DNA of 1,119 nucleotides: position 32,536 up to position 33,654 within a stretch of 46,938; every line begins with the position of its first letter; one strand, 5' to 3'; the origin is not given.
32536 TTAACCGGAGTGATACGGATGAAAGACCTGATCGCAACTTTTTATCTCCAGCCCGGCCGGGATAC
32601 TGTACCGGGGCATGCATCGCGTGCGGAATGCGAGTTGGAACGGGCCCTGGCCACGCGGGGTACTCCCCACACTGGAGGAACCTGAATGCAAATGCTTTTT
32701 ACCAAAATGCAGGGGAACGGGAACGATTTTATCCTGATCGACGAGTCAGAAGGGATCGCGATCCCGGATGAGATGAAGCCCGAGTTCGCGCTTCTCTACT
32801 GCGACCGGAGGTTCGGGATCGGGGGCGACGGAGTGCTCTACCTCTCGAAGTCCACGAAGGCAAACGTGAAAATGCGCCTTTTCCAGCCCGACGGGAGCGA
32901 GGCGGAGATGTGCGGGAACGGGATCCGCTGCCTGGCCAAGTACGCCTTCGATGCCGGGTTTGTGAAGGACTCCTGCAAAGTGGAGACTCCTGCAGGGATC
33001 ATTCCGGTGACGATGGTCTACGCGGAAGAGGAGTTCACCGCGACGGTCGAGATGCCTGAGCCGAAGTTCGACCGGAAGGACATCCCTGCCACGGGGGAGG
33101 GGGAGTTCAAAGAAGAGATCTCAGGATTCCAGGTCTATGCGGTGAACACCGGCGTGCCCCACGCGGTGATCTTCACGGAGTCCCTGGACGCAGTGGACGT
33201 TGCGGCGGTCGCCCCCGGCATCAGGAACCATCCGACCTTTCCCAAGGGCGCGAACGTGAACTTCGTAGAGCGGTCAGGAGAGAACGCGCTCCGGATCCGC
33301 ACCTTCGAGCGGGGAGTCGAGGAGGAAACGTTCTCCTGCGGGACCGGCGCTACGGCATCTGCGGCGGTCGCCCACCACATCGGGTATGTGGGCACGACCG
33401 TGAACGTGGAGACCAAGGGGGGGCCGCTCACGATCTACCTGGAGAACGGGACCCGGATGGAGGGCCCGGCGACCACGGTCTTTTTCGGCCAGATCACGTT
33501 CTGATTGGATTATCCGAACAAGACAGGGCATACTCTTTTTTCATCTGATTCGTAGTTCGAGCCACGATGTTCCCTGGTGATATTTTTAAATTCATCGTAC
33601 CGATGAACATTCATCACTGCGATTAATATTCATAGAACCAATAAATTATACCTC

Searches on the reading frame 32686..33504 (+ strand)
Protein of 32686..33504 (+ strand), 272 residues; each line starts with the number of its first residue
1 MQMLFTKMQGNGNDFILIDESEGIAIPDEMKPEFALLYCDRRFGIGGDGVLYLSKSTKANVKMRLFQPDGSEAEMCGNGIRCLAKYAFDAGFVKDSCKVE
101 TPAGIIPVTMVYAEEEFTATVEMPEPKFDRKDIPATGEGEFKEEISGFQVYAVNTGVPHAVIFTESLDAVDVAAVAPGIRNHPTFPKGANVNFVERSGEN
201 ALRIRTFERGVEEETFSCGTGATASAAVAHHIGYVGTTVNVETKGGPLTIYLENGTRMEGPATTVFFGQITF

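Call 3: search_protein_families(library=pfam, proteins=[window:32686-33504:+], max_evalue=0.1)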
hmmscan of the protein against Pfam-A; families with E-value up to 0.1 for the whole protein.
window:32686-33504:+ (272 aa): 3 families
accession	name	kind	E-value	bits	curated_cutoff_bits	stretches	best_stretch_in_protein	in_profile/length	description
PF01678.24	DAP_epimerase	-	3.6e-55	185.6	34.7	2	5-126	1-118/121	Diaminopimelate epimerase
PF02567.21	PhzC-PhzF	-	6.6e-09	36.1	27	1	54-237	46-233/281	Phenazine biosynthesis-like protein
PF05544.16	Pro_racemase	-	8.7e-05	22.2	27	1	50-123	58-134/325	Proline racemase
